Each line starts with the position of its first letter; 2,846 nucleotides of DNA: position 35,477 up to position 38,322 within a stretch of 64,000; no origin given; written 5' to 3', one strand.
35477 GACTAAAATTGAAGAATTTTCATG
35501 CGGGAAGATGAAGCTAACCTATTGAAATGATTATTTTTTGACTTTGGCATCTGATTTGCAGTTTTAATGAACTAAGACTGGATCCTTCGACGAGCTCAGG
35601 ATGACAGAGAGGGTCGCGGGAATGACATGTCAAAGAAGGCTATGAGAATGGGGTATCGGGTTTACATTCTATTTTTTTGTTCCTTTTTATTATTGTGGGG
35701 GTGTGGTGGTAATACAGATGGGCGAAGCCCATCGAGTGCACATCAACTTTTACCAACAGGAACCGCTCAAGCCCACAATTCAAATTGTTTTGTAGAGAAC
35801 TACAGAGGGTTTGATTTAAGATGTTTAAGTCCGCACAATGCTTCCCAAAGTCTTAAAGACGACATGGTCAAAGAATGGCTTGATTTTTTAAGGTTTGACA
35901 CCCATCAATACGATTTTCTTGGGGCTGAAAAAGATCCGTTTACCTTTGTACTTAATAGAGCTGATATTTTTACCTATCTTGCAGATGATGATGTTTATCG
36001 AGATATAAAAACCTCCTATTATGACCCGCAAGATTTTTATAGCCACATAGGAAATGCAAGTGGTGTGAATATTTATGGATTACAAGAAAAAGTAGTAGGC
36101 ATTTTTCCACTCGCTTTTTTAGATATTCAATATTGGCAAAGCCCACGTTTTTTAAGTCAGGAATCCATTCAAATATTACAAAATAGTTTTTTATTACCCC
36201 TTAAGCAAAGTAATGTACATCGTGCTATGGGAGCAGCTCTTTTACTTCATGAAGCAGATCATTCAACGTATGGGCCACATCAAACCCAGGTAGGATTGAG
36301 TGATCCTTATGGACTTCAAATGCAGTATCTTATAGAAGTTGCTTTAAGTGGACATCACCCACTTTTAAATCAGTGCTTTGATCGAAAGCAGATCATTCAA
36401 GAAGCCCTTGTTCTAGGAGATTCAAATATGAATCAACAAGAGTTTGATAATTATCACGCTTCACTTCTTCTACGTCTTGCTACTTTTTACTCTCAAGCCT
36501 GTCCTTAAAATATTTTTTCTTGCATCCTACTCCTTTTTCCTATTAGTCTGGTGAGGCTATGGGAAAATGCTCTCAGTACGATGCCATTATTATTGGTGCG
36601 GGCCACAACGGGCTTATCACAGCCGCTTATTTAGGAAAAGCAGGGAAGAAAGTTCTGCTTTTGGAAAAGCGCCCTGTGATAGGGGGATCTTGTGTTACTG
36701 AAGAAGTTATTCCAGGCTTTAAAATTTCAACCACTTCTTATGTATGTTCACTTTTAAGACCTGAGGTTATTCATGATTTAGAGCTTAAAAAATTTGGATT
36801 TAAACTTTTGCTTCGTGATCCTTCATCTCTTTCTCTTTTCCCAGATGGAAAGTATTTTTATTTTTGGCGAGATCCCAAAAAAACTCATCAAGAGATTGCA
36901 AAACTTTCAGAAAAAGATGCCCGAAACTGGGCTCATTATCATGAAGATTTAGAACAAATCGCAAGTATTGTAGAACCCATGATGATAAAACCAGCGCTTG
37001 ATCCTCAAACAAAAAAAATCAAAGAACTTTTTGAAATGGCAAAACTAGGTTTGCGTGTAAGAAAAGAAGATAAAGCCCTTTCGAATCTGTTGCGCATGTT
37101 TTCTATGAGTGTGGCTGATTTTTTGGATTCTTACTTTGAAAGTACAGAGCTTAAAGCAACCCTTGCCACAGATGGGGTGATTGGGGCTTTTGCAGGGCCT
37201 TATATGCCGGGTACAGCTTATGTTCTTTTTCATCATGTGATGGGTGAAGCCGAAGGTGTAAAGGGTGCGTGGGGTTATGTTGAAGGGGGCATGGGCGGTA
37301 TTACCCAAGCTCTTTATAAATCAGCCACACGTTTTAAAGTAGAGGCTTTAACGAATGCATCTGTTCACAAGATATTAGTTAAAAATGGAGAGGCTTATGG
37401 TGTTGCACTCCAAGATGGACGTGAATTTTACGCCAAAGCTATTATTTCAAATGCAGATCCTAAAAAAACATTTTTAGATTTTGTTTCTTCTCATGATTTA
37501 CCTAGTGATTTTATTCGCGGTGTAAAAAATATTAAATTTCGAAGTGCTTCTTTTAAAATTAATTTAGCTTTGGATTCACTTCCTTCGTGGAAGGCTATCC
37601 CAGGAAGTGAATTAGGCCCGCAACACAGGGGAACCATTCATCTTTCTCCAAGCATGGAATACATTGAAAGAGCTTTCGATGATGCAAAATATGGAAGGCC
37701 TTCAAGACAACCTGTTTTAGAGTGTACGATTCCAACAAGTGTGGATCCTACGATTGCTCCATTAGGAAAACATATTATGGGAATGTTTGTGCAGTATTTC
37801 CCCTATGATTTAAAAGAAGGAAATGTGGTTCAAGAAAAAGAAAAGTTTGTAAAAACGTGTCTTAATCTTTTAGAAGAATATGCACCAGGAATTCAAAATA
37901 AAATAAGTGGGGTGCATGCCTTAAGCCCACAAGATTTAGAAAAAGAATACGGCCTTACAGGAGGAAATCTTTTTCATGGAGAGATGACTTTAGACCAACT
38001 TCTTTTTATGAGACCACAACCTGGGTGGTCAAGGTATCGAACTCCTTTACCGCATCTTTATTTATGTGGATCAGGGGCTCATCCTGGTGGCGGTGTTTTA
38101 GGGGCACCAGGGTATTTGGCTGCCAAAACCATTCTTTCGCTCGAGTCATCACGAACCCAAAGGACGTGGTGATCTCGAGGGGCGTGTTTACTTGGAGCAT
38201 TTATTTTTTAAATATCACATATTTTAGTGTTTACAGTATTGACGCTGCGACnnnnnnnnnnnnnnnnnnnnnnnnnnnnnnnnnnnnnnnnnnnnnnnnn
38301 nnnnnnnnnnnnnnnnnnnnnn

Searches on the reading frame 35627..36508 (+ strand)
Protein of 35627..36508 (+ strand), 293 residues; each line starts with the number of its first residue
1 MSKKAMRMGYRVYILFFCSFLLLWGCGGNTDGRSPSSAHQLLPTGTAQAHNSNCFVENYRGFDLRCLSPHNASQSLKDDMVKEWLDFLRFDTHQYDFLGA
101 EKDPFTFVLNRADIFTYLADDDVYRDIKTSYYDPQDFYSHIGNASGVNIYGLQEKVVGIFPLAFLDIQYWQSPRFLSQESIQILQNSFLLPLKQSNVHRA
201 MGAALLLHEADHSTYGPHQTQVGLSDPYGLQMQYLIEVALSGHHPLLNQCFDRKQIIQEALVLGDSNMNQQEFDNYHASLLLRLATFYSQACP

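Call 10: search_protein_families(library=pfam, proteins=[window:35627-36508:+], max_evalue=0.01)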
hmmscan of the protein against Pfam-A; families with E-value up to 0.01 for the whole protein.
window:35627-36508:+ (293 aa): 0 families

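Call 23: search_protein_families(library=ncbifam, proteins=[window:35627-36508:+], max_evalue=0.001)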
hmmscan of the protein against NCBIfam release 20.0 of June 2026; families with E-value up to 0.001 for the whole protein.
window:35627-36508:+ (293 aa): 0 families

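Call 104: search_solved_structures(query=window:35627-36505:+, max_evalue=1)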
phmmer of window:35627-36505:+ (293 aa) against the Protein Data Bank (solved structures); distinct sequences matched with E-value up to 1: 1.
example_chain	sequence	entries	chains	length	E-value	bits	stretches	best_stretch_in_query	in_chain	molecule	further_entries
8i5z_A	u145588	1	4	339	0.23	13.8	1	199-249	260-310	D-isomer specific 2-hydroxyacid dehydrogenase NAD-binding protein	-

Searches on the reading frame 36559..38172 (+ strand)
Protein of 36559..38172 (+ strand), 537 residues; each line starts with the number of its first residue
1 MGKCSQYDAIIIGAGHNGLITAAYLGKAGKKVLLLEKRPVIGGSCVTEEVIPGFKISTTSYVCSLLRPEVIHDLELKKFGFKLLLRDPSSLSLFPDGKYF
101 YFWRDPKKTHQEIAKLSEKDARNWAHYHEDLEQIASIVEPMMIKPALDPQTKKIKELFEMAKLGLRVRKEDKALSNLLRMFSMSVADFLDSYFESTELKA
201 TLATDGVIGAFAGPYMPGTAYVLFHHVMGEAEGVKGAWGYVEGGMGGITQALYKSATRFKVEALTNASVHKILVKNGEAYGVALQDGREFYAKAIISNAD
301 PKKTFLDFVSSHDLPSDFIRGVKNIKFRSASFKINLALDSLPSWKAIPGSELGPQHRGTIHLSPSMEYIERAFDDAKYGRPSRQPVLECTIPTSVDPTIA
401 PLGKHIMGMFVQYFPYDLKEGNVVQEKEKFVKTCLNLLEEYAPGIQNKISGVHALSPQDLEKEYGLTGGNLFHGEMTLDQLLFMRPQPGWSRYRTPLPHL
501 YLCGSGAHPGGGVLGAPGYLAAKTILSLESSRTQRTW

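Call 10: search_protein_families(library=pfam, proteins=[window:36559-38172:+], max_evalue=0.01)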
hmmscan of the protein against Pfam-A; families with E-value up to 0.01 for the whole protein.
window:36559-38172:+ (537 aa): 10 families
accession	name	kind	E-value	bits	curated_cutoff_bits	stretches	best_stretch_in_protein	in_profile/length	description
PF01593.30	Amino_oxidase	-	2e-15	57.4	19.8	1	18-348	3-300/443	Flavin containing amine oxidoreductase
PF13450.12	NAD_binding_8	-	4.4e-11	43.3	21.9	1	11-56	1-45/68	NAD(P)-binding Rossmann-like domain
PF01266.30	DAO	-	3.7e-10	40.3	27.9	1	8-44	1-39/353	FAD dependent oxidoreductase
PF03486.20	HI0933_like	-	1.8e-06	28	50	1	8-42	2-36/244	HI0933-like protein Rossmann domain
PF07992.20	Pyr_redox_2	-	2.1e-06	27.8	26.1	1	7-55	1-50/291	Pyridine nucleotide-disulphide oxidoreductase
PF00890.30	FAD_binding_2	-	2.4e-06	27.5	20.4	1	8-44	1-37/414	FAD binding domain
PF12831.13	FAD_oxidored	-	1.5e-05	24.9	27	1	8-55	1-48/416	FAD dependent oxidoreductase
PF01134.28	GIDA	-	0.00016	21.3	22.1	0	8-37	1-30/391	Glucose inhibited division protein A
PF01494.25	FAD_binding_3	-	0.00018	21.3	22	1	7-38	2-33/349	FAD binding domain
PF01946.23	Thi4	-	0.00018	21.3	26.2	1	5-44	16-56/235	Thi4 family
